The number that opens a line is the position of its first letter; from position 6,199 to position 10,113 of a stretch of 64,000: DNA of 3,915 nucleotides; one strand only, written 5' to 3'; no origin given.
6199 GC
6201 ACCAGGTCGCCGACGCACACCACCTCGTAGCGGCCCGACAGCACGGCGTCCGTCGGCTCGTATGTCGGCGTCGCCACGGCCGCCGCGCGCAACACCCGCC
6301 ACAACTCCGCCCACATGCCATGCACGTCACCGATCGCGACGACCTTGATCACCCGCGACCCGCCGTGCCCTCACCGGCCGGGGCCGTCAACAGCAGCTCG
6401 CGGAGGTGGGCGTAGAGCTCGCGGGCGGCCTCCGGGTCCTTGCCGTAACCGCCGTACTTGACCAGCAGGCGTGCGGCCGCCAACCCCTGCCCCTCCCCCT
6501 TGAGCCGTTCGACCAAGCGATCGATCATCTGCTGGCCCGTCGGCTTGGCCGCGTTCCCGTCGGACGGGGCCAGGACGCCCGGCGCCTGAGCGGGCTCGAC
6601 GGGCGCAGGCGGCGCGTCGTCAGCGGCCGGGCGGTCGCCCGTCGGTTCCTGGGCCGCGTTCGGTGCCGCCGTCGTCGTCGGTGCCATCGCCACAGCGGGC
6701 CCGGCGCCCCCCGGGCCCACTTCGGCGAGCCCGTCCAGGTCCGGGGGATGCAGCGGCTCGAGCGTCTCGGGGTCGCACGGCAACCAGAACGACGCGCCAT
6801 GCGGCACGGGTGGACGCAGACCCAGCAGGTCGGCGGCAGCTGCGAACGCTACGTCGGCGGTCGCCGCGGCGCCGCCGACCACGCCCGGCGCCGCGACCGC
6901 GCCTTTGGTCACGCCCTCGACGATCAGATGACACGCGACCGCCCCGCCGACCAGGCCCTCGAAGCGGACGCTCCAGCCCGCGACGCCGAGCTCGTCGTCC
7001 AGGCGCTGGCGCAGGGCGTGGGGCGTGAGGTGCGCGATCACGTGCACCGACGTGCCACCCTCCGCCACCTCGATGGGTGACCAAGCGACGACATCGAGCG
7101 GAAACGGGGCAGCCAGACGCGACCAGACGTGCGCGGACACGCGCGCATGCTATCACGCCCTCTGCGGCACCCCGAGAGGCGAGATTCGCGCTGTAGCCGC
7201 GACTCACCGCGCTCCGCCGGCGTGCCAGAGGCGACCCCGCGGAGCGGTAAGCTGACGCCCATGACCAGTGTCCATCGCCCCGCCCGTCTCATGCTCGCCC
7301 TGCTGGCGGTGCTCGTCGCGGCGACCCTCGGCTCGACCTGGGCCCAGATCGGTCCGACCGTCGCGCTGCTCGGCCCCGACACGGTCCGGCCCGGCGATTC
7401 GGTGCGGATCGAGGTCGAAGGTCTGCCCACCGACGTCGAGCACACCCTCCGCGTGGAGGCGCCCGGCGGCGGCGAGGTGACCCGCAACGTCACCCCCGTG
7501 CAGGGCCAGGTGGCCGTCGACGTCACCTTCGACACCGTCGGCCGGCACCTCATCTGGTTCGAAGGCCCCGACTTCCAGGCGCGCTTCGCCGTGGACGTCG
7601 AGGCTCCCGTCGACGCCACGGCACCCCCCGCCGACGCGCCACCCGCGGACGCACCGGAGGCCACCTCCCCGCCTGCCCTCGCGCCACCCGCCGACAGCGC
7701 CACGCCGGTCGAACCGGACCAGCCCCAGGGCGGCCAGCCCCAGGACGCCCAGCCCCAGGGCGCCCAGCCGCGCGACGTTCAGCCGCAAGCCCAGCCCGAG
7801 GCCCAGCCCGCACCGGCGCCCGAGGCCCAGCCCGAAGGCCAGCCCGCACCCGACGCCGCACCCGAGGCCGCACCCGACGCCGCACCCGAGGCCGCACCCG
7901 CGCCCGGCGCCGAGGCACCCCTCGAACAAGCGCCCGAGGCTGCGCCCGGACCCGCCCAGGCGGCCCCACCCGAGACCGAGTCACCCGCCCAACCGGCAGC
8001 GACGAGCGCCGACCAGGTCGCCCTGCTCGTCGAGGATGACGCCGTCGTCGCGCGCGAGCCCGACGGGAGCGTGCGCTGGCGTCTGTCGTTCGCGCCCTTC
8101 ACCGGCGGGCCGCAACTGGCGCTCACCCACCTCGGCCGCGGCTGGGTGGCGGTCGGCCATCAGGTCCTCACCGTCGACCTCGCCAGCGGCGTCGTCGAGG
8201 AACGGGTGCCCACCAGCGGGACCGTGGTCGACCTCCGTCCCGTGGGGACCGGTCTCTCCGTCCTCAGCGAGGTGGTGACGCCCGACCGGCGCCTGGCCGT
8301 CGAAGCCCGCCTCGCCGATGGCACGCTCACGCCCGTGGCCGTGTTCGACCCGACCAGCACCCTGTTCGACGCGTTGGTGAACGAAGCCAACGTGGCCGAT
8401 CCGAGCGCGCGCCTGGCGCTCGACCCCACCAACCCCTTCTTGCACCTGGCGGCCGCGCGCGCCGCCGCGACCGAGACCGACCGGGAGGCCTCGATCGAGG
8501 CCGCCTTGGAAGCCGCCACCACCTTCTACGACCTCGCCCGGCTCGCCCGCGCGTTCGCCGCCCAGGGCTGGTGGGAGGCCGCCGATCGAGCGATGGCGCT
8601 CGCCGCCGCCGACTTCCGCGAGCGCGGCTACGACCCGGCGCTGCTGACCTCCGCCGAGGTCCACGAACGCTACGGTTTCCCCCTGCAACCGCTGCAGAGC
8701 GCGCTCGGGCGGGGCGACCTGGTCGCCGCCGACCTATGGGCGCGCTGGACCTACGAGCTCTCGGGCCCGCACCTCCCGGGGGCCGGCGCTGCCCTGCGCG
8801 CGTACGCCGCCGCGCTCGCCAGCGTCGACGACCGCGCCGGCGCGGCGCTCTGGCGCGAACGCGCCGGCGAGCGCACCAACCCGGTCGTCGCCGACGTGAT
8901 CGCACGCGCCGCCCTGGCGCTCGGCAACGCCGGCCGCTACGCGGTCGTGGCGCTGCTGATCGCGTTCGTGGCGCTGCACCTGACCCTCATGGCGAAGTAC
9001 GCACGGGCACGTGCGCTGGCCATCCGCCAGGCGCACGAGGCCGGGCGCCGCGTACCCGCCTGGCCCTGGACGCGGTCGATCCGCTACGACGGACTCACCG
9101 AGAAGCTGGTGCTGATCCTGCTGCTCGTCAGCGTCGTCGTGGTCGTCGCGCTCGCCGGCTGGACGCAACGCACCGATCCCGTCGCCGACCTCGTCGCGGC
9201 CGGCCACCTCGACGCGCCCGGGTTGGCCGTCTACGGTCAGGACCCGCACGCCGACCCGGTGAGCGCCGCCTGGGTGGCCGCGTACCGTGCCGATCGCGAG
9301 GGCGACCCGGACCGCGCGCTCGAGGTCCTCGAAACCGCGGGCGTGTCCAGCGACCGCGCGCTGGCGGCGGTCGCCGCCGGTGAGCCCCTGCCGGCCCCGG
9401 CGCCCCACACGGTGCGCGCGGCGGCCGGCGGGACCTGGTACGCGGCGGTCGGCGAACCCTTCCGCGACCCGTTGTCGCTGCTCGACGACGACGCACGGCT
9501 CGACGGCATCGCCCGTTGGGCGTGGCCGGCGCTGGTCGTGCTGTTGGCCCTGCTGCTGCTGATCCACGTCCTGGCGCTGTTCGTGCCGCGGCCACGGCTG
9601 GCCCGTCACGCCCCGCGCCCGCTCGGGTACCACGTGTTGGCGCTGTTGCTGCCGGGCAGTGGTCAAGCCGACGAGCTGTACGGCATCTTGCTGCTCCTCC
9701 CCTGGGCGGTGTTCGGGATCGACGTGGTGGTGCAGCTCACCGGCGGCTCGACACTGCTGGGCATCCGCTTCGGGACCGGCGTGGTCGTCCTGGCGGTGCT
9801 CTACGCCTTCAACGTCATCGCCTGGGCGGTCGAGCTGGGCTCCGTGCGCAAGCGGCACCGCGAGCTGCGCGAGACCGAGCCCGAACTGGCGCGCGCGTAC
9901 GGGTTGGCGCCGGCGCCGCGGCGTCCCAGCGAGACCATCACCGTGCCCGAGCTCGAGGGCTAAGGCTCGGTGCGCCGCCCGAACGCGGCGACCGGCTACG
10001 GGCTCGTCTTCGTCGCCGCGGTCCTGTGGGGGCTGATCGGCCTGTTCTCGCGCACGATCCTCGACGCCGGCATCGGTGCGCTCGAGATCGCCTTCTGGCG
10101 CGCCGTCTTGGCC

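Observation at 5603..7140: Rad52/DdrA-like annealing protein translationally coupled to a PPP-family metallophosphoesterase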

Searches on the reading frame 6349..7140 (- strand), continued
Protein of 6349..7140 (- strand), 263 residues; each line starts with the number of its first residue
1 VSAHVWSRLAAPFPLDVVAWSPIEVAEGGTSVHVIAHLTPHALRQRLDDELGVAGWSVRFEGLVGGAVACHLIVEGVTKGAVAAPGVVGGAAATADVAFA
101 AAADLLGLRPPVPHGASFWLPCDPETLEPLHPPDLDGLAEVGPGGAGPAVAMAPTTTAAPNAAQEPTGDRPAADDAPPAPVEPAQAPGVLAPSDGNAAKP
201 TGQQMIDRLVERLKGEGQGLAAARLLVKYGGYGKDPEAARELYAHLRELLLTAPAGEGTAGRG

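Call 85: list_cluster_members(proteins=[L091:6412-7167:+, L097:4001-4756:+, L126:4001-4762:+, L142:4001-4759:+, L165:4001-4762:+, L149:4001-4768:+, L135:3995-4762:+, L144:4001-4768:+, L105:3998-4744:+, L113:4001-4747:+])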
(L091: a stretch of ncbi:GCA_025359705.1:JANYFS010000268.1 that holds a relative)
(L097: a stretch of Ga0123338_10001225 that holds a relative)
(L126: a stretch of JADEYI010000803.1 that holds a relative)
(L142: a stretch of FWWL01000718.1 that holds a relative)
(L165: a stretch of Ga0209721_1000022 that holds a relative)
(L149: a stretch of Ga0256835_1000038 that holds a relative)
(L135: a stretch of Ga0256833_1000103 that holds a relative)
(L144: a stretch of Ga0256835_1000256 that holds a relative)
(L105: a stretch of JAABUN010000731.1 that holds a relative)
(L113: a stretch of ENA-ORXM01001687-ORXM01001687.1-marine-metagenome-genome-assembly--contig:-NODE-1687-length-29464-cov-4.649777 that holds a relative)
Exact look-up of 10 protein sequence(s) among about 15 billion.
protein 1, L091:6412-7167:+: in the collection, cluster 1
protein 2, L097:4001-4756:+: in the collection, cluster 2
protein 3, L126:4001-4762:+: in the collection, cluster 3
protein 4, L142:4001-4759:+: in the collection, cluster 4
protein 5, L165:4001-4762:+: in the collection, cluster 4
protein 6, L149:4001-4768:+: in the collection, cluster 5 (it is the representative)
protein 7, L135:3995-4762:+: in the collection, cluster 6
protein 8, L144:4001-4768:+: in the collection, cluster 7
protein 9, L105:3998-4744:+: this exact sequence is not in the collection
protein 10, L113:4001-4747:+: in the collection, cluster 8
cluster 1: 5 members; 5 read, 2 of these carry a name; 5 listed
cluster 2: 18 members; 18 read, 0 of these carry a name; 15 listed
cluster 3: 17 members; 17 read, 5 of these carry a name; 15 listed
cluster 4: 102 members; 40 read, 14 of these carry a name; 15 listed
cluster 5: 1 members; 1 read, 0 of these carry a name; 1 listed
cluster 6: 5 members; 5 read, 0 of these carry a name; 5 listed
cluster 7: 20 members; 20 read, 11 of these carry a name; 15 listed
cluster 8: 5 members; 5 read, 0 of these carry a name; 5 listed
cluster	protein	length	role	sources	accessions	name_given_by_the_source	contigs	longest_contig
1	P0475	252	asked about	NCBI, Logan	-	-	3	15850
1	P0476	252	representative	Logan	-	-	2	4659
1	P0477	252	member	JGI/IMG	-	hypothetical protein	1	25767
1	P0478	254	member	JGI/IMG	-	hypothetical protein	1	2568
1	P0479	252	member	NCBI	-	-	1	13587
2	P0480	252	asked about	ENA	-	-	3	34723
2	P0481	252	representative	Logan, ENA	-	-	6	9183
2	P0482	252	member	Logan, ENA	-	-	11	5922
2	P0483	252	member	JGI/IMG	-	-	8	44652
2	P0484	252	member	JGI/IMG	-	-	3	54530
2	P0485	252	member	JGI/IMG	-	-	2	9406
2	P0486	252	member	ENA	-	-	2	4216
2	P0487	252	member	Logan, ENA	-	-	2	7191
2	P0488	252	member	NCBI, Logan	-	-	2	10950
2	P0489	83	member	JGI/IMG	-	-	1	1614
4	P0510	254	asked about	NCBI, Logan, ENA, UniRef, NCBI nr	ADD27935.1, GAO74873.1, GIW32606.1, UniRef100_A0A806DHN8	metallophosphoesterase [Meiothermus ruber DSM 1279] | Metallophosphoesterase n=1 Tax=Meiothermus ruber (strain ATCC 35948 / DSM 1279 / VKM ...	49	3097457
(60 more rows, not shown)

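Call 98: search_protein_families(library=ncbifam, alignment_id=A9, max_evalue=1)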
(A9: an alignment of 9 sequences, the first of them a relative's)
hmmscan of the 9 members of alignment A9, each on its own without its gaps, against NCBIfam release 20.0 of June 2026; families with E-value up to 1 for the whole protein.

A. member 1, L091:6412-7167:+ (252 aa): 0 families

B. families by the number of members that match (of 9 scanned): 8 families
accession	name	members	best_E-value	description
NF001204.0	PRK00166.1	5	0.0014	symmetrical bis(5'-nucleosyl)-tetraphosphatase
NF050112.1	PhdiestSpdARhizob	2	0.0025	2', 3'cyclic nucleotide phosphodiesterase SpdA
TIGR00024.1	SbcD_rel_arch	2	0.049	putative phosphoesterase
NF005465.0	PRK07060.1-2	1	0.037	short chain dehydrogenase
TIGR04075.1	bacter_Pnkp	1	0.047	polynucleotide kinase-phosphatase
TIGR04123.1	P_estr_lig_assc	1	0.054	ligase-associated DNA damage response endonuclease PdeM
TIGR00619.1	sbcd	1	0.077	exonuclease subunit SbcD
TIGR02047.1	CadR-PbrR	1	0.19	Cd(II)/Pb(II)-responsive transcriptional regulator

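Call 101: search_protein_families(library=pfam, proteins=[L083:5660-5998:+, L083:5114-5503:-, L083:3625-4437:-, L087:2408-3265:+], max_evalue=0.01)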
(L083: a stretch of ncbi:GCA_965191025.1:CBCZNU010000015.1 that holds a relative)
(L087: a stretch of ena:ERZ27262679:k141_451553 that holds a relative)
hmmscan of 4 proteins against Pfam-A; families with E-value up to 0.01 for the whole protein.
L083:5660-5998:+ (112 aa): 0 families

L083:5114-5503:- (129 aa): 6 families
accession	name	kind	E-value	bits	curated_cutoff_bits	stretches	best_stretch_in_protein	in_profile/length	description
PF01381.28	HTH_3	-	2.8e-15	56.5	23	1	7-61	1-55/55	Helix-turn-helix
PF13560.12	HTH_31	-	8e-14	52.1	27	1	5-60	4-60/64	Helix-turn-helix domain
PF12844.13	HTH_19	-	6.6e-12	45.6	30.2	1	5-62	2-59/64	Helix-turn-helix domain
PF13443.12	HTH_26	-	7.3e-09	36.2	22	1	6-65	1-61/63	Cro/C1-type HTH DNA-binding domain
PF13413.12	HTH_25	-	6e-06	26.4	24.6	1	6-39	1-34/62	Helix-turn-helix domain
PF13744.12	HTH_37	-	0.0016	18.6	27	1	3-59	19-76/80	Helix-turn-helix domain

L083:3625-4437:- (270 aa): 2 families
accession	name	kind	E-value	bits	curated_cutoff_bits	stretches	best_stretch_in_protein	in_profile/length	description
PF06114.19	Peptidase_M78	-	4.2e-17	62.5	22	1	30-151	1-120/123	IrrE N-terminal-like domain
PF20573.4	DUF6782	-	8.2e-06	25.7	27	1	7-78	28-101/241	Putative metallopeptidase family (DUF6782)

L087:2408-3265:+ (285 aa): 1 family
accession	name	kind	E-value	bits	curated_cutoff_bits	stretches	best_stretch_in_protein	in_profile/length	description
PF00565.23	SNase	-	1.9e-15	57.6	21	1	53-176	1-106/107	Staphylococcal nuclease homologue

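Call 107: list_cluster_members(proteins=[L142:3346-3984:+, L165:3352-3984:+, L126:3255-4001:+, L149:3480-3998:+, L097:3279-4001:+, P0067, P0003])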
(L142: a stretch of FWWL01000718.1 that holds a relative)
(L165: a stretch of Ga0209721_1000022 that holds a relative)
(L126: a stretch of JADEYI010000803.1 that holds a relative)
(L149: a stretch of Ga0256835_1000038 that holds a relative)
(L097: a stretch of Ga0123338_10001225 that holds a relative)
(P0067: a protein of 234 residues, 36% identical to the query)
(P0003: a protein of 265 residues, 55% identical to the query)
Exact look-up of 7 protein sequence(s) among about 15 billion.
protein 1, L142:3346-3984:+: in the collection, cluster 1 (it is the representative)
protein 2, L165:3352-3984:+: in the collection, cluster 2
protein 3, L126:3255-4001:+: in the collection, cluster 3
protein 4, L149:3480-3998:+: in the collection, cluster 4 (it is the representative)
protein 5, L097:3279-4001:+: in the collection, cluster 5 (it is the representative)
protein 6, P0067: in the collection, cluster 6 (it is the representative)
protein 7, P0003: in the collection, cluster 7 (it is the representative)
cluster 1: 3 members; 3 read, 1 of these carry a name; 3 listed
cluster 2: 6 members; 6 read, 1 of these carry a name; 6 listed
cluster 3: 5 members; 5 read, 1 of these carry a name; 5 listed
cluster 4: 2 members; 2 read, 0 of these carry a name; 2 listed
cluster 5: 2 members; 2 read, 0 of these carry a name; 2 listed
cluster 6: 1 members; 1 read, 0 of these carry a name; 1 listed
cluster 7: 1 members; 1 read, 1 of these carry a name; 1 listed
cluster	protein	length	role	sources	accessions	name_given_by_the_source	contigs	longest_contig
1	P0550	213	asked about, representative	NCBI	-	-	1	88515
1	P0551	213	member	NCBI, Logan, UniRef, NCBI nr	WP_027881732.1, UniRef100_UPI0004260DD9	Rad52/Rad22 family DNA repair protein [Meiothermus rufus] | Rad52/Rad22 family DNA repair protein n=1 Tax=Meiothermus rufus TaxID=604332 ...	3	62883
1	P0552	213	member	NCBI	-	-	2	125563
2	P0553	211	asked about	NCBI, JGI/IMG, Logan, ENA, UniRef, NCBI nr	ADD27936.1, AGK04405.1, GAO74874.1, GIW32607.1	Rad52/Rad22 family DNA repair protein [Meiothermus ruber] | hypothetical protein | Rad52/22 double-strand break repair protein n=1 Tax=Meiothermus ruber (strain ATCC 35948 ...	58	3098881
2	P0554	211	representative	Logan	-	-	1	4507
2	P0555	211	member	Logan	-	-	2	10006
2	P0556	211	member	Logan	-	-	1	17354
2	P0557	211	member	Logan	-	-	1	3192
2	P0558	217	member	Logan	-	-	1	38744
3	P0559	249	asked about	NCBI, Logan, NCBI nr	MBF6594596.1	MAG: DNA repair protein Rad52 [Thermaceae bacterium] | DNA repair protein Rad52 [Thermaceae bacterium]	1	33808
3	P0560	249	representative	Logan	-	-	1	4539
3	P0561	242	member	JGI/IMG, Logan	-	-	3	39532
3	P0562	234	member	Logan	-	-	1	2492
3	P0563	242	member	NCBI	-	-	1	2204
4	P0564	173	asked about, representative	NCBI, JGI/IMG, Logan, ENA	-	-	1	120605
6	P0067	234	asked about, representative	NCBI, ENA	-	-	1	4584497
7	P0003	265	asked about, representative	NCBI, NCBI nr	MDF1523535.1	MAG: hypothetical protein P1P87_12080 [Trueperaceae bacterium] | hypothetical protein [Trueperaceae bacterium]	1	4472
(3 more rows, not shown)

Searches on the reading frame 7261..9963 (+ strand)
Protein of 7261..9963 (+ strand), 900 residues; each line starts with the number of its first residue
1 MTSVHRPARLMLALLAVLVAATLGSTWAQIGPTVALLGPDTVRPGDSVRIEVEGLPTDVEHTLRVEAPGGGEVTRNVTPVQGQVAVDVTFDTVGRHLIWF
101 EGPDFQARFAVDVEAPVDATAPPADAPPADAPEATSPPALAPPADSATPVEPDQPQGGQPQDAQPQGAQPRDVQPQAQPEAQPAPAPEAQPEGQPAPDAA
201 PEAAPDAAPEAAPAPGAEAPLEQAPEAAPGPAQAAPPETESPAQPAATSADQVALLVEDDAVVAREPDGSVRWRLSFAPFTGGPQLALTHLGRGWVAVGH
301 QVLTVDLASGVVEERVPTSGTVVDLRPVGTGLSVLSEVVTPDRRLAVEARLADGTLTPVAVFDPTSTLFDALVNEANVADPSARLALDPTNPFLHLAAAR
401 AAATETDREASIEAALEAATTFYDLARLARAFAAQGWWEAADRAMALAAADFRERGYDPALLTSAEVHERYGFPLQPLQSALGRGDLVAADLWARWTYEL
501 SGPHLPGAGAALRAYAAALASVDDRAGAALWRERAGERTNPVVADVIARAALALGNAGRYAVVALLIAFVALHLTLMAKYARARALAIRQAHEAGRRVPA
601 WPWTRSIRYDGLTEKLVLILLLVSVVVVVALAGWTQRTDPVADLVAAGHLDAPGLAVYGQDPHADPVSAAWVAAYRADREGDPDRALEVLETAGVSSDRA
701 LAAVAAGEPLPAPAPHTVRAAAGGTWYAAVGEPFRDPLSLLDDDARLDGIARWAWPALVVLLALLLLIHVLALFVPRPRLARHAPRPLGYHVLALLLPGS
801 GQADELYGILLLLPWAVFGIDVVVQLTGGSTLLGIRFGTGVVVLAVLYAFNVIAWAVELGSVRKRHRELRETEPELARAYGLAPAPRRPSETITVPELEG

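Call 101: search_protein_families(library=pfam, proteins=[window:7261-9963:+], max_evalue=0.01)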
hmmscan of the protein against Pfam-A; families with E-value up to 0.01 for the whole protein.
window:7261-9963:+ (900 aa): 0 families
